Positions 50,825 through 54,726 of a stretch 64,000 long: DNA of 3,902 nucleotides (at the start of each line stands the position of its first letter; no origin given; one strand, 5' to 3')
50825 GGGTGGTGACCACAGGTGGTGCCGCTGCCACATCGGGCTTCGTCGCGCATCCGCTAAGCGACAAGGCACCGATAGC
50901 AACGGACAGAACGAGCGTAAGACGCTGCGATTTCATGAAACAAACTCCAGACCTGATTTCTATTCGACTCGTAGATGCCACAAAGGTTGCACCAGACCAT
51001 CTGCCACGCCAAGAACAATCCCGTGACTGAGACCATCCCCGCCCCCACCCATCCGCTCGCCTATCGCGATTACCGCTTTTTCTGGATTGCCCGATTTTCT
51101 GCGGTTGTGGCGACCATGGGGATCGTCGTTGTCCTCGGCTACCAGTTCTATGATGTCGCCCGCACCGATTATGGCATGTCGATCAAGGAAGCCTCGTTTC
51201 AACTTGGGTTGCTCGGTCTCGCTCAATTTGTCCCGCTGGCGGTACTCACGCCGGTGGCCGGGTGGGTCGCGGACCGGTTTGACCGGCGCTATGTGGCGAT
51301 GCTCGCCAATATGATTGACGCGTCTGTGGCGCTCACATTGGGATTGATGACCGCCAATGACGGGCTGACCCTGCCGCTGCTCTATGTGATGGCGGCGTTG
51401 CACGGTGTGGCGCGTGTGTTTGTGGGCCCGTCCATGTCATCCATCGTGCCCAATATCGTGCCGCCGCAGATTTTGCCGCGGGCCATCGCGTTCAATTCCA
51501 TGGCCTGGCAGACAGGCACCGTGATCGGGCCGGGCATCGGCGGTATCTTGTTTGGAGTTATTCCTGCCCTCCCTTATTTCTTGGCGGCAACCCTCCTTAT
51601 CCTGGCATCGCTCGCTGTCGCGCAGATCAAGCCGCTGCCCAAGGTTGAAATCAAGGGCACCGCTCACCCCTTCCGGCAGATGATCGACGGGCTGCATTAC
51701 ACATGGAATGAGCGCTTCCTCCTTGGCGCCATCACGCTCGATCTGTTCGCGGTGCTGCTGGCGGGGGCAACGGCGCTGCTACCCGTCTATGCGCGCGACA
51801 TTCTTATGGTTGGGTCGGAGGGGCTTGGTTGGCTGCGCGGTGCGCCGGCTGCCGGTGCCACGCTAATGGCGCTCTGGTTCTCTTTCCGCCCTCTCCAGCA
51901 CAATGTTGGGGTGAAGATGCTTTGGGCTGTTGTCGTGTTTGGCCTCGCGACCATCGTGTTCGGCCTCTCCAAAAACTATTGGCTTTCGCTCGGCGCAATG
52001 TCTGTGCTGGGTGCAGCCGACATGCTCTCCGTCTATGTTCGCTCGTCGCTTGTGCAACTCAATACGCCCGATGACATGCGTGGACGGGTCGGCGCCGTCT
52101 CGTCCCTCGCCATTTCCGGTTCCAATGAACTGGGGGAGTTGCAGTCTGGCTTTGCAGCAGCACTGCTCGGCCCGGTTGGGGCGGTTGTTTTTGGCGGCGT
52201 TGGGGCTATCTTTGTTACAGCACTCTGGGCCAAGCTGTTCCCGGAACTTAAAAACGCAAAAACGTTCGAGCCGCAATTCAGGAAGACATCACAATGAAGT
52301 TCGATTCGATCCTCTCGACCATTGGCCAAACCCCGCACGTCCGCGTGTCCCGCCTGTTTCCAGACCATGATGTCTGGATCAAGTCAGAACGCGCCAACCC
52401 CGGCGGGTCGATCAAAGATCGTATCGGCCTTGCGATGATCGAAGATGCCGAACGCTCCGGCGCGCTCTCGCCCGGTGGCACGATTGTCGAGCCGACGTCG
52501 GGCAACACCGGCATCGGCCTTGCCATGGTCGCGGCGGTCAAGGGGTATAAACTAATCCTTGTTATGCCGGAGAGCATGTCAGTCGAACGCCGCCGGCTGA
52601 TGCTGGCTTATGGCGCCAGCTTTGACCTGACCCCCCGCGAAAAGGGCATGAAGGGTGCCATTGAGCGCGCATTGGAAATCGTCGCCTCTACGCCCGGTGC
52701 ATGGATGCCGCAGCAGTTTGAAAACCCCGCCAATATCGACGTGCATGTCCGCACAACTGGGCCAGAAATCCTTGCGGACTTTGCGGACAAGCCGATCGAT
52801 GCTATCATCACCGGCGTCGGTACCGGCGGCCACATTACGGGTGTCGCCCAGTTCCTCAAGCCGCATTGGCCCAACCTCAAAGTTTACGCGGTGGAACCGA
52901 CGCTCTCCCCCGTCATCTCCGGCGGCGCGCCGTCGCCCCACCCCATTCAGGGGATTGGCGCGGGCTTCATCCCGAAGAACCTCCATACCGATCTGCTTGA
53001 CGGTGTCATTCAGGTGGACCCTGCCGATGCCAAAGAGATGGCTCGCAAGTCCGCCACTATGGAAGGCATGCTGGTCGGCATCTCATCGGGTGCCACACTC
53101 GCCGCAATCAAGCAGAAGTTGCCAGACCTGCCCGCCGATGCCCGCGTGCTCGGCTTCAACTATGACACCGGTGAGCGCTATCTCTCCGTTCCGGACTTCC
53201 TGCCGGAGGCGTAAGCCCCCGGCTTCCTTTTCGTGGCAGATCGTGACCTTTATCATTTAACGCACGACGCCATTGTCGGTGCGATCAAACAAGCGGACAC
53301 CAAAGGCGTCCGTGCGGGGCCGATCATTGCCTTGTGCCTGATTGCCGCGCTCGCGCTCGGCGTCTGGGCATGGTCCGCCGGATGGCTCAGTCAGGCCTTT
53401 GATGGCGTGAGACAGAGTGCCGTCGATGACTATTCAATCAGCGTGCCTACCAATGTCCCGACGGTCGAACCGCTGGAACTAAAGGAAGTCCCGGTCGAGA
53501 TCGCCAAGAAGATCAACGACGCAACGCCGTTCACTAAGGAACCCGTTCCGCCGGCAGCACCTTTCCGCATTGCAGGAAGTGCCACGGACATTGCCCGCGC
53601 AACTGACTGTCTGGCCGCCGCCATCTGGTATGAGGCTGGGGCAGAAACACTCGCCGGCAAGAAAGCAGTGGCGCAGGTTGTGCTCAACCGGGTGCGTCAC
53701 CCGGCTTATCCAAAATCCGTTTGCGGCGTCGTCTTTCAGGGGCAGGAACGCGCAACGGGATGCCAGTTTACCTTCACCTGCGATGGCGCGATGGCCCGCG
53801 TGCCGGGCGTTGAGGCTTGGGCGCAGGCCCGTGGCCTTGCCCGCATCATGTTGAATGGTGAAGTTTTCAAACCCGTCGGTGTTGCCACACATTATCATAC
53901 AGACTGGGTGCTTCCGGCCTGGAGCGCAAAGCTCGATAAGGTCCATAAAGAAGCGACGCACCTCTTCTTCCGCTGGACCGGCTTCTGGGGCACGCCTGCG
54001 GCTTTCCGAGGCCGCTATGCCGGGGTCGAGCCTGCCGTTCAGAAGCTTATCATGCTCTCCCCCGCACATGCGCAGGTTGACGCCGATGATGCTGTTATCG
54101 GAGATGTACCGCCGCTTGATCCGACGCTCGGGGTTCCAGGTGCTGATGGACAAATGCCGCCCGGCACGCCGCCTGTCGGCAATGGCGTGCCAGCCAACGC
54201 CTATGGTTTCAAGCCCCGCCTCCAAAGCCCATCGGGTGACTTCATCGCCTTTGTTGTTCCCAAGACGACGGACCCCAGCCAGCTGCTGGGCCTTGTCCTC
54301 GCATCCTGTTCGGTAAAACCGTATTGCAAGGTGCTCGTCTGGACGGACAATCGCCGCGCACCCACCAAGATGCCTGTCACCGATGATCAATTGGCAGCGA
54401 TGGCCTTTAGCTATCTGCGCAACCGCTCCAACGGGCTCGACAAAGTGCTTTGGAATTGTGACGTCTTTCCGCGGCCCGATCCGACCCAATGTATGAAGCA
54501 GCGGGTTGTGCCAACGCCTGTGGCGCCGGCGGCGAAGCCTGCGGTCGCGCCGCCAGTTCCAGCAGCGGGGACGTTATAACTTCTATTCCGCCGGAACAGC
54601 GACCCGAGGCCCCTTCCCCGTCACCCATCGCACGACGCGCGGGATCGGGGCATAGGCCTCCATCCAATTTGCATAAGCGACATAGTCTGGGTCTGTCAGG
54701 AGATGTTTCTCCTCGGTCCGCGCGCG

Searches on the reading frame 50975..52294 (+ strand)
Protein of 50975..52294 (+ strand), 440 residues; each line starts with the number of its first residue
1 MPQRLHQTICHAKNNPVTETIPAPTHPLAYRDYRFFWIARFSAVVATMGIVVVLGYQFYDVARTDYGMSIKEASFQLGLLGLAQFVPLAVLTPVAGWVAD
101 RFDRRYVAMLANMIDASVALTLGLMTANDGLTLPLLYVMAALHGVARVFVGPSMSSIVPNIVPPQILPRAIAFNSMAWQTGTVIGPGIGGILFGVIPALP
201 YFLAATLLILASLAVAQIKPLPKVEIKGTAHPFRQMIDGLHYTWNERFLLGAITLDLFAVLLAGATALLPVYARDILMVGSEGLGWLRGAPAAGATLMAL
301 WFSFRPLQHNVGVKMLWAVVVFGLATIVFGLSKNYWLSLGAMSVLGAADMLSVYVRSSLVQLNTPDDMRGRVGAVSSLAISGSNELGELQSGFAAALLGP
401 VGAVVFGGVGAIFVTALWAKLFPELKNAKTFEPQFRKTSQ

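Call 26: search_protein_families(library=ncbifam, proteins=[window:50975-52294:+], max_evalue=0.00001)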
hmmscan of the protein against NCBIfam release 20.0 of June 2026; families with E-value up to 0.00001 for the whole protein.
window:50975-52294:+ (440 aa): 13 families
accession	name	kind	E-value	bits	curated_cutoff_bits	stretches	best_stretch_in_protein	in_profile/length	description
TIGR00900.1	2A0121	subfamily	5e-43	147.8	319.6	1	33-395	1-360/364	H+ Antiporter protein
NF007792.0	PRK10489.1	equivalog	5.5e-41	140.9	324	1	31-436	17-413/419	enterobactin transporter EntS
NF012178.0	tet_MFS_V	exception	7.4e-19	68.2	640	1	27-416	4-383/409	tetracycline efflux MFS transporter Tet(V)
NF000246.1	macrolide_MefC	exception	2.1e-11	43.5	870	1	30-417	7-391/407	macrolide efflux MFS transporter Mef(C)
NF000051.1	macrolide_MefB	exception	2.2e-11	43.3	800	1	43-434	12-407/409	macrolide efflux MFS transporter Mef(B)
NF052575.1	MFS_efflux_Tap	equivalog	1.3e-10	40.9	625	1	73-390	37-363/401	multidrug efflux MFS transporter Tap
NF007799.0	PRK10504.1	subfamily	9.9e-08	31.3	426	1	64-194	34-159/471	multidrug transporter subunit MdtD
TIGR00880.1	2_A_01_02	superfamily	1e-07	32.2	131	1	89-216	12-135/141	multidrug resistance protein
NF006386.0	PRK08633.1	equivalog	2.2e-07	29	1221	1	70-419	42-407/1147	acyl-[ACP]--phospholipid O-acyltransferase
NF000245.1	macrolide_MefA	exception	3.7e-07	29.5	675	1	40-409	10-384/405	macrolide efflux MFS transporter Mef(A)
NF000154.1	macrolide_MefEN2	exception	3.8e-07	29.8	800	1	76-420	42-389/401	macrolide efflux MFS transporter Mef(En2)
NF005291.0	PRK06814.1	equivalog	5.6e-06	24.5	1349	1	76-278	52-257/1140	acyl-[ACP]--phospholipid O-acyltransferase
TIGR00711.1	efflux_EmrB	subfamily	8.4e-06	24.8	230.2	0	86-195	48-152/485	DHA2 family efflux MFS transporter permease subunit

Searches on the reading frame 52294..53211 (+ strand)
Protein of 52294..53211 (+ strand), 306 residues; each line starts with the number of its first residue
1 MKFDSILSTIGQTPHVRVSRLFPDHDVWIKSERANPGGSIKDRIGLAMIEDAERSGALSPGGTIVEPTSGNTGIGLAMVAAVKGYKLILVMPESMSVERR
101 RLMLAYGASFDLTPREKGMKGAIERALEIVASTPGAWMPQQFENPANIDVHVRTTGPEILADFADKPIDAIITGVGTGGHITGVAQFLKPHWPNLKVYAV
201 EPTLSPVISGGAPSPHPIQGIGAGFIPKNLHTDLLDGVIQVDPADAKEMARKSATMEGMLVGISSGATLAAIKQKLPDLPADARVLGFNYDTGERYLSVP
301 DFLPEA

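Call 26: search_protein_families(library=ncbifam, proteins=[window:52294-53211:+], max_evalue=0.00001)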
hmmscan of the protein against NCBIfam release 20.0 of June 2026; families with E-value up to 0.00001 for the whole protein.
window:52294-53211:+ (306 aa): 31 families (the best 25 are shown)
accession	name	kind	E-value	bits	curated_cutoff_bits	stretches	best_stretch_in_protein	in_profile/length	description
TIGR01139.1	cysK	equivalog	1e-114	382.9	350.95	1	8-300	3-296/298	cysteine synthase A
TIGR01136.1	cysKM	subfamily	4.7e-111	370.9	344.15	1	7-300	2-297/299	cysteine synthase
NF007989.0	PRK10717.1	equivalog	3.5e-80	269.6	387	1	4-298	6-314/334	cysteine synthase A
TIGR01137.1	cysta_beta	equivalog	8.4e-76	255.5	510.25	1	4-298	3-307/457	cystathionine beta-synthase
NF008735.0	PRK11761.1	equivalog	7.8e-73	245.3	413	1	2-299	2-291/296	cysteine synthase CysM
TIGR01138.1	cysM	equivalog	4.2e-72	243.1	394.2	1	6-299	2-287/290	cysteine synthase B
TIGR03945.1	PLP_SbnA_fam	equivalog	1.5e-66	224.5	349.95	1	6-298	1-296/304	2,3-diaminopropionate biosynthesis protein SbnA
NF053679.1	CysteaSynCapA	equivalog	5.3e-52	176.6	600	1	3-298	7-316/329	cysteate synthase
NF006094.0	PRK08246.1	subfamily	1.3e-16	60.9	331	1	6-216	17-214/310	serine/threonine dehydratase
NF052478.1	CystDsulMYC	equivalog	5.6e-13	48.9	600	1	25-296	37-320/354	L-cysteine desulfhydrase Cds1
TIGR01127.1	ilvA_1Cterm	equivalog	5.6e-13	48.6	378.75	1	25-207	15-188/380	threonine ammonia-lyase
NF005292.0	PRK06815.1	equivalog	1.2e-12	47.5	371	1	24-209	35-211/320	threonine/serine dehydratase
TIGR01124.1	ilvA_2Cterm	equivalog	4.4e-12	45.4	411.3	1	24-207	31-206/499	threonine ammonia-lyase, biosynthetic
NF045641.2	BHydaspDhtseBhcB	equivalog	1e-11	44.5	550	1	65-203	72-204/312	beta-hydroxyaspartate dehydratase BhcB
NF004771.0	PRK06110.1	equivalog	1.8e-11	43.8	317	1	25-185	36-187/323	threonine dehydratase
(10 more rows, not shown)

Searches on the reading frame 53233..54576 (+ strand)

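Call 26: search_protein_families(library=ncbifam, proteins=[window:53233-54576:+], max_evalue=0.00001)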
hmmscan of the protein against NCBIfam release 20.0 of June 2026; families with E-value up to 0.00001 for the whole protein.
window:53233-54576:+ (448 aa): 1 family
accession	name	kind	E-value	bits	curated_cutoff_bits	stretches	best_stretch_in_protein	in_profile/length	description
TIGR02869.1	spore_SleB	equivalog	2.2e-10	40.8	236.5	1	122-188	87-147/201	spore cortex-lytic enzyme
